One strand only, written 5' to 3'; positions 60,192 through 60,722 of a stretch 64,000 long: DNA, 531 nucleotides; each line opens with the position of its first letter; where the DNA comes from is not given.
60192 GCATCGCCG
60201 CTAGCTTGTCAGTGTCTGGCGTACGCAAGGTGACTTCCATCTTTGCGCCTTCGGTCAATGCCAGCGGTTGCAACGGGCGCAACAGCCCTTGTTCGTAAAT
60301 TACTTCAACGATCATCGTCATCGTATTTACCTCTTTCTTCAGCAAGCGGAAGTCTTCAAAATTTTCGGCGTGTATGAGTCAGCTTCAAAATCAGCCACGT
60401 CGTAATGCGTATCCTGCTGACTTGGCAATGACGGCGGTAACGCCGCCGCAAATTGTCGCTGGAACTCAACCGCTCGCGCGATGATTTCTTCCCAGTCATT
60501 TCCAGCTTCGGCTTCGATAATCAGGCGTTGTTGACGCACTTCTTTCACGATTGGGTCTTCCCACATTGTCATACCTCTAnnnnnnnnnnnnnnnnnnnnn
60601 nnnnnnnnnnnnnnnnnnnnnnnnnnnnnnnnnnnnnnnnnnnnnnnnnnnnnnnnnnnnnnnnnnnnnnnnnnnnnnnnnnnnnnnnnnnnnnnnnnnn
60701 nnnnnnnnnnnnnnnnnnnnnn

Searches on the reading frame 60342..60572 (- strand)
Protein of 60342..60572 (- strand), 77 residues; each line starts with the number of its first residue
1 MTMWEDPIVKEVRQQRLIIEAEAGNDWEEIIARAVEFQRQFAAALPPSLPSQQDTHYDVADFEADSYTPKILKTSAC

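Call 3: search_protein_families(library=pfam, max_evalue=0.1, proteins=[window:60342-60572:-])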
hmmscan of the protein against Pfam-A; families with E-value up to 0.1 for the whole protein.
seq(77 aa): 1 family
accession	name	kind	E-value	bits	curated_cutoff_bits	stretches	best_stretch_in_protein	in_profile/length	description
PF07853.16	DUF1648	-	0.033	14.3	28.7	1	42-70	10-37/49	Domain of unknown function (DUF1648)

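Call 5: search_protein_families(library=ncbifam, max_evalue=0.1, proteins=[window:60342-60572:-])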
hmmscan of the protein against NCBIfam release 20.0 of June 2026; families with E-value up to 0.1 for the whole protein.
seq(77 aa): 0 families

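Call 6: search_protein_families(library=padloc, max_evalue=0.1, proteins=[window:60342-60572:-])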
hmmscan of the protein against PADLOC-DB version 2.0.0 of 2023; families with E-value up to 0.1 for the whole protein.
seq(77 aa): 0 families

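Call 11: find_encoding_contigs(protein=window:60342-60572:-, flank=10000, max_places=6)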
Protein seq(77 aa) (77 aa): no gene with exactly this product is on record in the collection.

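Call 12: find_homologous_proteins(query=window:60342-60566:-, max_evalue=0.01)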
Query seq(75 aa) (75 aa): 14 proteins with E <= 0.01 among 14 candidates.
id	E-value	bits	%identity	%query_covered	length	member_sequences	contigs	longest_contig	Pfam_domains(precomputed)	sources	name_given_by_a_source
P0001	1.4e-40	154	96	100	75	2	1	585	-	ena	-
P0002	1.3e-30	122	82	97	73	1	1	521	-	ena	-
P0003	1.1e-25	107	72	99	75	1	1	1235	-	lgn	-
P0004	2.6e-24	102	67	100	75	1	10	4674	-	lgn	-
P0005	3.9e-24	102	70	99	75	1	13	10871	-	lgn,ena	-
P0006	2.0e-23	100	65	100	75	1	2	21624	-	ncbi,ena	ncbi:MAG: hypothetical protein AAB401_10615 [Acidobacteriota bacterium]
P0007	3.6e-23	99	67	100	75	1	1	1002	-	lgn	-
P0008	3.8e-20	89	68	100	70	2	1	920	-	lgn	-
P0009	3.0e-19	86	68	100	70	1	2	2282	-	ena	-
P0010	2.2e-15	74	81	63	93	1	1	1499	-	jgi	jgi:hypothetical protein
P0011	1.4e-13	68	76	61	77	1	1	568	-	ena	-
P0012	6.5e-13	66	61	85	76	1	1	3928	-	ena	-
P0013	2.9e-12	64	72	61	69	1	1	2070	-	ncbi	ncbi:MAG: hypothetical protein ACRD82_16525 [Blastocatellia bacterium]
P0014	3.1e-12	64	72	63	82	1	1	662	-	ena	-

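Call 15: find_related_loci(query=A1, collection=genome_contigs, flank=6000)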
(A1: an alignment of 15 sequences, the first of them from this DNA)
Query A1 (75 aa) in genome_contigs; peptide patterns used: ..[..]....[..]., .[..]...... (x = any residue, [..] = any of these).
25 stretches matched a pattern; 1 encode a relative of the query (tblastn E <= 1e-3); 1 distinct loci.
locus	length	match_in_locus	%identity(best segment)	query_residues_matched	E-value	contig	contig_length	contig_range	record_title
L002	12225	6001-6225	65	1-75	2e-30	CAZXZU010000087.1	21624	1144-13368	MAG TPA_asm: uncultured Heliomicrobium sp. isolate binchicken_co248_361 genome assembly, contig: NODE_2472_length_21624_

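Call 16: find_related_loci(query=A1, collection=metagenome_contigs, flank=6000)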
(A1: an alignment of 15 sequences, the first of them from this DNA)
Query A1 (75 aa) in metagenome_contigs; peptide patterns used: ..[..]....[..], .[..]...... (x = any residue, [..] = any of these).
166 stretches matched a pattern, but none encodes a relative of the query by tblastn (E <= 1e-3).

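Call 18: find_encoding_contigs(protein=P0005, flank=6000, max_places=6)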
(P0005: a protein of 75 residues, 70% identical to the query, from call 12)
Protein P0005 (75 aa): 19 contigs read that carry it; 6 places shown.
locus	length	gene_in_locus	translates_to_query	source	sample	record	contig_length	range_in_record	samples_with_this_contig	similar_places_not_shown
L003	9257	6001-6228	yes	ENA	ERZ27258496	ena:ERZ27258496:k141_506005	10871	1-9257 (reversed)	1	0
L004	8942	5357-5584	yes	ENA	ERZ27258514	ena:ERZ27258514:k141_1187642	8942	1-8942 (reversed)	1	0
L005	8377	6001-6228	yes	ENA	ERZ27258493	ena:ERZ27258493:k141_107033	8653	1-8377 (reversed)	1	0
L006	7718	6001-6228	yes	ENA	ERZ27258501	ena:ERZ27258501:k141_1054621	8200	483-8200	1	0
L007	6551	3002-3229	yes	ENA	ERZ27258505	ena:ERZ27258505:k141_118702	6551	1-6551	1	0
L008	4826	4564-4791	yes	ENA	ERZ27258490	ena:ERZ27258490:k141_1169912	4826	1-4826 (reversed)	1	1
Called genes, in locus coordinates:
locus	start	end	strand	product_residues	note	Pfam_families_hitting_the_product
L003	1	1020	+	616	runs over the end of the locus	PF02574:S-methyl_trans, PF02219:MTHFR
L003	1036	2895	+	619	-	PF13625:Helicase_C_3 (weak)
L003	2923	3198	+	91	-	-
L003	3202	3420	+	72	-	-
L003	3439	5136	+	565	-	PF00069:Pkinase, PF07714:PK_Tyr_Ser-Thr, PF03109:ABC1 (faint), PF03781:FGE-sulfatase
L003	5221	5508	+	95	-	-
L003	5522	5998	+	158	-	-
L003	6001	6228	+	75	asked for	-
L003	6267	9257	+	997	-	?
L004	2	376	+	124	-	?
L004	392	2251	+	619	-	PF13625:Helicase_C_3 (weak)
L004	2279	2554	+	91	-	-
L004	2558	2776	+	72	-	-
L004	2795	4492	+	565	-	PF00069:Pkinase, PF07714:PK_Tyr_Ser-Thr, PF03109:ABC1 (faint), PF03781:FGE-sulfatase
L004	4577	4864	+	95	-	-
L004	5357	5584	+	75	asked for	-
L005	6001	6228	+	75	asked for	-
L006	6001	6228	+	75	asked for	-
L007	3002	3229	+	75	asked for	-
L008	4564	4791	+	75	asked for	-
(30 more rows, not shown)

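Call 19: find_encoding_contigs(protein=P0004, flank=6000, max_places=6)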
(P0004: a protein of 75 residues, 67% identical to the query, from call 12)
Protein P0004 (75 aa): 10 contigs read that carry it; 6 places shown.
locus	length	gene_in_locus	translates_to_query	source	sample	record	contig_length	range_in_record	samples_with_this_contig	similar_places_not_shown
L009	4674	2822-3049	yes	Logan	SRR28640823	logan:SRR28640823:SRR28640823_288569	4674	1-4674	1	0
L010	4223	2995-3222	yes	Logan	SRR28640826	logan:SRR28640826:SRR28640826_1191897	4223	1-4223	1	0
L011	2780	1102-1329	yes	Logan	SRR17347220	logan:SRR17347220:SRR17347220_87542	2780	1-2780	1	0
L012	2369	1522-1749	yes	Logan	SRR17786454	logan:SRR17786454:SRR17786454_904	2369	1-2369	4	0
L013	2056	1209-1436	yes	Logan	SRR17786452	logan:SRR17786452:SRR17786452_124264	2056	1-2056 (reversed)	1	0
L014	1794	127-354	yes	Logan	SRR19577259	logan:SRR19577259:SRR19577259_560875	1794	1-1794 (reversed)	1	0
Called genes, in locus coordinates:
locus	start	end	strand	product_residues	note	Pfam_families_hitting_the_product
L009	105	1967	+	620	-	PF02574:S-methyl_trans, PF02219:MTHFR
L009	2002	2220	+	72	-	-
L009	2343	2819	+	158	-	-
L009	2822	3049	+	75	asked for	-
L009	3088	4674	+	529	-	?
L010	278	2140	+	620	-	PF02574:S-methyl_trans, PF02219:MTHFR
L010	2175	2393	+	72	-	-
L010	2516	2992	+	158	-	-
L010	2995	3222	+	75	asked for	-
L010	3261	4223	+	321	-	?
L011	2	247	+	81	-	?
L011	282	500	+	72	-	-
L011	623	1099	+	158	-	-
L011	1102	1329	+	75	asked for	-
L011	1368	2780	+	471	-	?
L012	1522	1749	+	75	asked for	-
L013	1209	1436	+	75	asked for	-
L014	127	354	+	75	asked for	-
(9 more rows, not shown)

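Call 20: find_encoding_contigs(protein=P0010, flank=6000, max_places=4)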
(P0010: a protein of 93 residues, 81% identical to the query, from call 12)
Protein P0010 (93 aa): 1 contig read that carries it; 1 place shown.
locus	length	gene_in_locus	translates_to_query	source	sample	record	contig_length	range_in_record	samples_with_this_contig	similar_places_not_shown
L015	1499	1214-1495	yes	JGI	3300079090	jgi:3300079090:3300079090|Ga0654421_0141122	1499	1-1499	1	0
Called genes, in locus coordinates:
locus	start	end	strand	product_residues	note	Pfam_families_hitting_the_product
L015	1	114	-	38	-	?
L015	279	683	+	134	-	-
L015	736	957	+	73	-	-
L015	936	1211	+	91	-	-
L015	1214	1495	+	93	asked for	-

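Call 60: predict_structure(alignment_id=A1)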
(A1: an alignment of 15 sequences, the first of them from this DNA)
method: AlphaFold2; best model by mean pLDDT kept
length: 75 residues; sequences in the alignment: 15
mean_pLDDT: 67.8   pTM: 0.30
mean pLDDT of the five models: 67.8, 64.9, 64.3, 64.0, 64.0
residues with pLDDT >= 90: 6; 70-90: 33; 50-70: 15; < 50: 21
segments of 3 or more residues with pLDDT < 50: 48-52, 54-56, 63-66, 68-75
pLDDT, mean of each block of 10 residues (from residue 1): 85 83 77 87 60 50 46 38
secondary structure, 60 per line:
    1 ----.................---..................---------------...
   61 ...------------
elements in order: H5-21 H25-42 H58-63

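Call 62: search_protein_representatives(alignment_id=A1)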
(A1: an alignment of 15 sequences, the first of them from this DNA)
Query: 15 sequences, 75 profile positions. Proteins with E-value up to 0.001 (for the whole library): 98; up to 1e-10: 12; up to 1e-30: 1. The best 98 are listed.
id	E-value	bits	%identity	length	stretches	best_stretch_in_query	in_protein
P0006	2.1e-37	143.4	-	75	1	1-75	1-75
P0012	2.7e-28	114.2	-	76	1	1-69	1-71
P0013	3.9e-27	110.5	-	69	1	1-61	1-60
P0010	4.2e-27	110.4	-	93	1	1-74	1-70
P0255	3.5e-18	81.8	-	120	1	7-70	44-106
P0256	6.5e-14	68.1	-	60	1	1-51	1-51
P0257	1.6e-12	63.6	-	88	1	1-55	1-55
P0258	2.6e-12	63.0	-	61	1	1-52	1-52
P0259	4.2e-12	62.3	-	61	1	1-54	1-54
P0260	4.4e-12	62.3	-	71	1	1-45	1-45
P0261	7.5e-12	61.5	-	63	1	1-48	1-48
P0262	8.4e-11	58.2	-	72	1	1-56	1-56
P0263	1.2e-10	57.6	-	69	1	1-52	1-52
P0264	2.3e-10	56.8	-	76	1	1-49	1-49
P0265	4.6e-10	55.8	-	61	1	1-52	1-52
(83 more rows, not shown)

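Call 64: find_encoding_contigs(protein=P0012, flank=4000, max_places=3)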
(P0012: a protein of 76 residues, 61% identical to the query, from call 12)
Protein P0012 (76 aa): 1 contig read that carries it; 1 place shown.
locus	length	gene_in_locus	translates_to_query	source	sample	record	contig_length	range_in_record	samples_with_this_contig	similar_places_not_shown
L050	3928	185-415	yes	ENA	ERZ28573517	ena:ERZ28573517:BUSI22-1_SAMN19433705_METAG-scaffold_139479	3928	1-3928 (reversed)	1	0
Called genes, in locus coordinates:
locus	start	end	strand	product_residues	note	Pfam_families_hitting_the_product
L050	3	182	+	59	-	?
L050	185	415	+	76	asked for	-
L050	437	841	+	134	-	-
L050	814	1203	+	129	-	-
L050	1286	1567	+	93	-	-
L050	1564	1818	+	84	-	PF07927:HicA_toxin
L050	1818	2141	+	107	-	PF05534:HicB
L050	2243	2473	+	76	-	PF03683:UPF0175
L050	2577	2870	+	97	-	-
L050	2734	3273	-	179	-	-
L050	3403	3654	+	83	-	-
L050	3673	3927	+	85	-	?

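Call 70: search_solved_structures(query=A3, max_evalue=10, show_alignments=1)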
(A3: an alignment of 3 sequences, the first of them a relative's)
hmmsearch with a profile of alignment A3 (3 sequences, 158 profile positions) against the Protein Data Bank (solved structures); distinct sequences matched with E-value up to 10: 0.
